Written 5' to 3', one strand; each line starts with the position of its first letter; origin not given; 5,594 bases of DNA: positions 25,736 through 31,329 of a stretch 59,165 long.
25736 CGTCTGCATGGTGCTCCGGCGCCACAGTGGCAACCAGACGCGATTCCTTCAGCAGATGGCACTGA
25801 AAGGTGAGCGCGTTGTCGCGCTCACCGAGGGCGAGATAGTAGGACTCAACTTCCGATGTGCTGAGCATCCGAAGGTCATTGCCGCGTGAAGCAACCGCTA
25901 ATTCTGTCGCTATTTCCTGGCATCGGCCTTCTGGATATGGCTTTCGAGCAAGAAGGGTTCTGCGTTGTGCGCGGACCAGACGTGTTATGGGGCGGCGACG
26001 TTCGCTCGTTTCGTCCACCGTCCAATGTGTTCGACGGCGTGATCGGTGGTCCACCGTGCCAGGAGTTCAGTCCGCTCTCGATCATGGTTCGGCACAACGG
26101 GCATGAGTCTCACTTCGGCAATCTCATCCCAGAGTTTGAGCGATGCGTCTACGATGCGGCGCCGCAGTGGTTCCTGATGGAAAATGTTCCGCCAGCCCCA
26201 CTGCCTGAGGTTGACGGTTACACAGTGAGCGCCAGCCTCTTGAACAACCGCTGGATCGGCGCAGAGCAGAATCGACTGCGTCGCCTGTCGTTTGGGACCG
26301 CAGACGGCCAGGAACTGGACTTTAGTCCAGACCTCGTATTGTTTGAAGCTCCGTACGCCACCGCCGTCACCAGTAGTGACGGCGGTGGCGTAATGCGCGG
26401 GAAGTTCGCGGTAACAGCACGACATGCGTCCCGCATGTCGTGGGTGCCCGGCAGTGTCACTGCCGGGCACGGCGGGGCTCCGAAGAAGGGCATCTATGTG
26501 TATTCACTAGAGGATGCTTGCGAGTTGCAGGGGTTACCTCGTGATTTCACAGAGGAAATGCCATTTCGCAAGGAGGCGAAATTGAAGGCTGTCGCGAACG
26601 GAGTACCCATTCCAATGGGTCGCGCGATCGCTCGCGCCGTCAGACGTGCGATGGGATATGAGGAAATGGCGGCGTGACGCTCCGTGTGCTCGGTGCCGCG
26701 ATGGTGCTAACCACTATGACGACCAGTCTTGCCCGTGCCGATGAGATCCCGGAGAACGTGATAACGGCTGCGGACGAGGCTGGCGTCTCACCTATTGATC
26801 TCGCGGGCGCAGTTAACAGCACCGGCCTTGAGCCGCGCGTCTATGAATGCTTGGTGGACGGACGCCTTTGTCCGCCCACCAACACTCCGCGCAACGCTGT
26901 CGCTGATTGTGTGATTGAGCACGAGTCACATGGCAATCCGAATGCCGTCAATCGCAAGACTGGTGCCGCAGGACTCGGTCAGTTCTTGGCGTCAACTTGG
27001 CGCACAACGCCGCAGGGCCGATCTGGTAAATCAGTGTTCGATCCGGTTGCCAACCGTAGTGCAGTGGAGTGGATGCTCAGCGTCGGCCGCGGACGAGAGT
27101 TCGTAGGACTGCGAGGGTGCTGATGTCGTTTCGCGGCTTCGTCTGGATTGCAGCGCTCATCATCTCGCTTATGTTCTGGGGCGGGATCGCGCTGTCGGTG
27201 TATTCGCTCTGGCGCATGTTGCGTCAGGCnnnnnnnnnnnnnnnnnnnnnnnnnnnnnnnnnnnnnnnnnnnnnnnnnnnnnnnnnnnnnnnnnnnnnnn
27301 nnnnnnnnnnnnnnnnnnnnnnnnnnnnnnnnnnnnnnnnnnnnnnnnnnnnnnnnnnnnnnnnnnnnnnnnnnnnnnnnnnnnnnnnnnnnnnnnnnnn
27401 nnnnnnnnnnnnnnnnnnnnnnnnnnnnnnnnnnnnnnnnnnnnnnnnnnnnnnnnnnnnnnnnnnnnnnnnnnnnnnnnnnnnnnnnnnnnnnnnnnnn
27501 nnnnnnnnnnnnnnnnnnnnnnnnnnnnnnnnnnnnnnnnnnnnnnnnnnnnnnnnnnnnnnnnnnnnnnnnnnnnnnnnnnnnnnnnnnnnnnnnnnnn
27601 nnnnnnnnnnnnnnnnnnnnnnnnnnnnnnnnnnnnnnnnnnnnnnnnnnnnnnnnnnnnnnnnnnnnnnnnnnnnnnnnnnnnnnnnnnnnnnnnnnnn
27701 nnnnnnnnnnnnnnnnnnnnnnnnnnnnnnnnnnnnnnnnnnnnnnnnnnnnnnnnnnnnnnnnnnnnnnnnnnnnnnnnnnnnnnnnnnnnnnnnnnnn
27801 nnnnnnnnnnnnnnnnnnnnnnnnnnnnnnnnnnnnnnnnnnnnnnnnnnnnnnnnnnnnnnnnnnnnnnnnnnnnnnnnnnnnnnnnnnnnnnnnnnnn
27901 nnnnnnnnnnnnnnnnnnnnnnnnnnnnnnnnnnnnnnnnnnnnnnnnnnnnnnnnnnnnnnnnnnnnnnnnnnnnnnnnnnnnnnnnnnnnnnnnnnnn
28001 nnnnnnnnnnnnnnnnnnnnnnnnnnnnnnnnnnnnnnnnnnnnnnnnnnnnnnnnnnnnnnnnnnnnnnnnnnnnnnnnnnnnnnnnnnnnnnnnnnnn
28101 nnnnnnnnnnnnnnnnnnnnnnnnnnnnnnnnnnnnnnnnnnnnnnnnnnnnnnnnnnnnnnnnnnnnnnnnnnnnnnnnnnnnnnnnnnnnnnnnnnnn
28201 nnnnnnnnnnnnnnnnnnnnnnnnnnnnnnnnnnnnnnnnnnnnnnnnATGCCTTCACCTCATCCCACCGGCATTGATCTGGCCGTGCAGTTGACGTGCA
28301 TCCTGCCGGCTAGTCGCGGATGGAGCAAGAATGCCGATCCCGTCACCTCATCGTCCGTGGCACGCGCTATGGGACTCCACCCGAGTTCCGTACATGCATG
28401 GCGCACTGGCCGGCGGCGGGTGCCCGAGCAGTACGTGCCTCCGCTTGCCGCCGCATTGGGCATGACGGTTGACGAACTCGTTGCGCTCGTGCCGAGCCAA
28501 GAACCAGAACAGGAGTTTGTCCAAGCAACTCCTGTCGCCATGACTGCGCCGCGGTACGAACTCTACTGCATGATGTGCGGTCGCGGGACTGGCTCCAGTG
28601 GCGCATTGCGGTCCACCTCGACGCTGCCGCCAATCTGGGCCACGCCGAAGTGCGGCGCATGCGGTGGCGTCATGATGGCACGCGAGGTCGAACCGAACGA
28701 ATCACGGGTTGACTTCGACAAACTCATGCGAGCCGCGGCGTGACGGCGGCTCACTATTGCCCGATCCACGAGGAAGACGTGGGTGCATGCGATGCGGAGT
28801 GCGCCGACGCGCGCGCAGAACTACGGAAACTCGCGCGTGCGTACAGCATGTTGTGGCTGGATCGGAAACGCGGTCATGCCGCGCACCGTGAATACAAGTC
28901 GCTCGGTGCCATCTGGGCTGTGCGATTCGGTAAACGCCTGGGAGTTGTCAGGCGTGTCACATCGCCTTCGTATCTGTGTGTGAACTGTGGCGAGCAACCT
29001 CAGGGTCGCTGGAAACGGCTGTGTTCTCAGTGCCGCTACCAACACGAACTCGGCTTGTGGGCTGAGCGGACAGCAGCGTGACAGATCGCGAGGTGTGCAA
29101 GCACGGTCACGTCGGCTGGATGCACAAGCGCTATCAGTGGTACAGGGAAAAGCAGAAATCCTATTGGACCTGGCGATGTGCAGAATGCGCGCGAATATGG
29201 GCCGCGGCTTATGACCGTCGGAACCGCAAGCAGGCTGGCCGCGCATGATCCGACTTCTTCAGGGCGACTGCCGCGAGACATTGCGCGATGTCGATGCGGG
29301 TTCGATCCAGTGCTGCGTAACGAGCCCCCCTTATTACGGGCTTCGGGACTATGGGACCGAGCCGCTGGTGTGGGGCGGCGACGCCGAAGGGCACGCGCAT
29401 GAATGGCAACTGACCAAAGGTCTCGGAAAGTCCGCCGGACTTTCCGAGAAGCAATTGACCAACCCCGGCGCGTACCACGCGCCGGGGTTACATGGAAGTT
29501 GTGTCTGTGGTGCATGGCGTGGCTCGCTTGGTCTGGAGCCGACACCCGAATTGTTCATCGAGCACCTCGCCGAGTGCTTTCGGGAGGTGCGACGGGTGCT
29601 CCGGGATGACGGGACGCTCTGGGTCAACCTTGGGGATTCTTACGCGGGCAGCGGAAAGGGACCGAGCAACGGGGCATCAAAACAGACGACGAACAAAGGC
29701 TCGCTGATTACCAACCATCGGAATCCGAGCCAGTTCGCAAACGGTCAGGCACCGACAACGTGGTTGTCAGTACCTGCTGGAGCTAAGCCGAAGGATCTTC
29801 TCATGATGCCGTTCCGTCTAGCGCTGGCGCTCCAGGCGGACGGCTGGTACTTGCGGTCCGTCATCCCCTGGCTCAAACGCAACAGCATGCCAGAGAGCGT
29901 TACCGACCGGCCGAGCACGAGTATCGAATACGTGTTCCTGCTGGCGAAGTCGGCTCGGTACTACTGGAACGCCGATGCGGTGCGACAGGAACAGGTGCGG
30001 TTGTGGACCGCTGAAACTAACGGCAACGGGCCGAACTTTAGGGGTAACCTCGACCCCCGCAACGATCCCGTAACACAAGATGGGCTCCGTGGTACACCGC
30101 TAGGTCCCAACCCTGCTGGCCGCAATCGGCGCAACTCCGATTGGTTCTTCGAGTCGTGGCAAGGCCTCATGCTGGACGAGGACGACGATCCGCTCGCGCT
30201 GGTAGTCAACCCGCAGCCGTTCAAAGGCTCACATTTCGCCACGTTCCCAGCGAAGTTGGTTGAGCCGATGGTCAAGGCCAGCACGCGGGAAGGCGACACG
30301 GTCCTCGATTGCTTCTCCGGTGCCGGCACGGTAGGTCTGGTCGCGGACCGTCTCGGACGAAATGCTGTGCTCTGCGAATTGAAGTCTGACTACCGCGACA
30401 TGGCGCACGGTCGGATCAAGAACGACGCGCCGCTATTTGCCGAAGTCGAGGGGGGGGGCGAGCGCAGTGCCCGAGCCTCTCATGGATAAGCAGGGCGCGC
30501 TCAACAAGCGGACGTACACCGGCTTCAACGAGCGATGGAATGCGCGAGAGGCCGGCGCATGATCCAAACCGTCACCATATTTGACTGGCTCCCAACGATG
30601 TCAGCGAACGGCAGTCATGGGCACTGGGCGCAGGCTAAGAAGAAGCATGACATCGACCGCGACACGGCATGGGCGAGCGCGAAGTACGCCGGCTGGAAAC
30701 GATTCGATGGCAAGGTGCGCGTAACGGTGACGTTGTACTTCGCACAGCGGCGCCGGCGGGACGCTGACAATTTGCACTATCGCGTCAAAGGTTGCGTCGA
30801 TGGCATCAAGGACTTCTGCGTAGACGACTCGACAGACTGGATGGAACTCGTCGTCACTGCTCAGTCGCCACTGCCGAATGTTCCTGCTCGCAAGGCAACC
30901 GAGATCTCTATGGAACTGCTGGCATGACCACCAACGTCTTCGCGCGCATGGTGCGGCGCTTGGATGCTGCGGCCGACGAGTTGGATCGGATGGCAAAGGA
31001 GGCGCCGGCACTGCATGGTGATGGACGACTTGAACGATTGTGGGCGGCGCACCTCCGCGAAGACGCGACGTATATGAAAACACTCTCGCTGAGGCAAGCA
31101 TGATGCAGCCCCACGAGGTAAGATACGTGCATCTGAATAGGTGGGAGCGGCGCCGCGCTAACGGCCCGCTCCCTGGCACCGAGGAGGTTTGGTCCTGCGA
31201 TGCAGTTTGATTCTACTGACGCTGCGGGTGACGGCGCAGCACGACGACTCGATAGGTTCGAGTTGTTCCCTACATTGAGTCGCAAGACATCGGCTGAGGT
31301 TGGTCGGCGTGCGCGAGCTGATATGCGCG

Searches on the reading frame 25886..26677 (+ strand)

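Call 25: search_protein_families(library=pfam, proteins=[window:25886-26677:+], max_evalue=0.01)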
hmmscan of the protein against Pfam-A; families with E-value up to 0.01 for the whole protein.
window:25886-26677:+ (263 aa): 1 family
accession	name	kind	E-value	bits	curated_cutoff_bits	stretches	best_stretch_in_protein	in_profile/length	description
PF00145.23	DNA_methylase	-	3.3e-20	73.2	22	1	48-145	61-168/324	C-5 cytosine-specific DNA methylase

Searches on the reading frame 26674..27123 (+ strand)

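Call 26: search_protein_families(library=pfam, proteins=[window:26674-27123:+], max_evalue=0.01)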
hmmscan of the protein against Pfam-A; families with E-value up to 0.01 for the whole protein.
window:26674-27123:+ (149 aa): 2 families
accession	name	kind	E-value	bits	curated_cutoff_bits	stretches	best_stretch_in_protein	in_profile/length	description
PF01464.25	SLT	-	1.5e-07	31.4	21.3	1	79-135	19-76/117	Transglycosylase SLT domain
PF06737.19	Transglycosylas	-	0.0079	17.3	27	0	75-112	5-41/77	Transglycosylase-like domain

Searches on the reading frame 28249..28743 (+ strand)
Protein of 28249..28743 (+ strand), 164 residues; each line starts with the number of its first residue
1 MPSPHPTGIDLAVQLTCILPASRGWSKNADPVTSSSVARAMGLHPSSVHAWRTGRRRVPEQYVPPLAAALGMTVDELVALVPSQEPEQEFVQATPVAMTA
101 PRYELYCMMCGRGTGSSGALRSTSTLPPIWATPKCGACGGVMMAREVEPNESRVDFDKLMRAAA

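Call 26: search_protein_families(library=pfam, proteins=[window:28249-28743:+], max_evalue=0.01)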
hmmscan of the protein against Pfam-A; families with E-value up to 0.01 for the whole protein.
window:28249-28743:+ (164 aa): 4 families
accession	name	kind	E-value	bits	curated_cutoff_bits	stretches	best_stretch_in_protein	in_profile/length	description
PF13560.12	HTH_31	-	8.3e-06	26.5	27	1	33-80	16-64/64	Helix-turn-helix domain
PF13443.12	HTH_26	-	0.00096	19.8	22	1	33-82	12-62/63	Cro/C1-type HTH DNA-binding domain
PF15943.11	YdaS_toxin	-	0.0022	18.2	30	1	35-69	12-46/65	Bacterial toxin YdaS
PF01381.28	HTH_3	-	0.0064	16.9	23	1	36-77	14-55/55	Helix-turn-helix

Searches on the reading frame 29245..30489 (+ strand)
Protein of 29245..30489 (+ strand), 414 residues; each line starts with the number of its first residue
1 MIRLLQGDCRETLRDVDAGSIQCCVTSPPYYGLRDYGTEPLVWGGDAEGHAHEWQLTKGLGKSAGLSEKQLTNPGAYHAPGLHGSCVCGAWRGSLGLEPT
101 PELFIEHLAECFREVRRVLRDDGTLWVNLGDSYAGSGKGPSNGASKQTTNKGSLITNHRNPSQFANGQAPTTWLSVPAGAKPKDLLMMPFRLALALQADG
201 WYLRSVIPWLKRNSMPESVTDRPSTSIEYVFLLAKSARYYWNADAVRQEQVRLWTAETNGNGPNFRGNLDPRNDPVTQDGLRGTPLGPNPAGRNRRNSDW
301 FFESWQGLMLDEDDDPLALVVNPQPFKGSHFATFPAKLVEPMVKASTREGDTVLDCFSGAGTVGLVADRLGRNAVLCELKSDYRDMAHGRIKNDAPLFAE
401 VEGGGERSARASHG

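Call 25: search_protein_families(library=pfam, proteins=[window:29245-30489:+], max_evalue=0.01)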
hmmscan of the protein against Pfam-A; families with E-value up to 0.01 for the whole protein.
window:29245-30489:+ (414 aa): 1 family
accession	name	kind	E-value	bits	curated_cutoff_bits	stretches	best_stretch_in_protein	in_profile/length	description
PF01555.25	N6_N4_Mtase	-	2.5e-39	136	26.7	1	21-387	1-219/221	DNA methylase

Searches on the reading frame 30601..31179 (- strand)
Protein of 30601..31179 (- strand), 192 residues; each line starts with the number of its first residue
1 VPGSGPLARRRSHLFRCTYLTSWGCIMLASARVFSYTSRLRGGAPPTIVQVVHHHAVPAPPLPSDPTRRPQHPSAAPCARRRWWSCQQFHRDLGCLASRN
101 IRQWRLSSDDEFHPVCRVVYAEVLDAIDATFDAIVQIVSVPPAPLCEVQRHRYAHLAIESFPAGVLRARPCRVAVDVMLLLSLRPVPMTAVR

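Call 53: search_protein_families(library=phrogs, proteins=[window:30601-31179:-], max_evalue=0.001)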
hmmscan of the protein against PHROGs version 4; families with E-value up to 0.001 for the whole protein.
window:30601-31179:- (192 aa): 1 family
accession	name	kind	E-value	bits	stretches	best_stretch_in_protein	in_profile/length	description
phrog_36756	-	unknown function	0.00015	22.8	0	123-182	4-69/74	-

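Call 80: search_protein_families(library=pfam, proteins=[window:30601-31179:-], max_evalue=0.05)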
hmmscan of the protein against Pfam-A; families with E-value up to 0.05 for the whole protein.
window:30601-31179:- (192 aa): 0 families
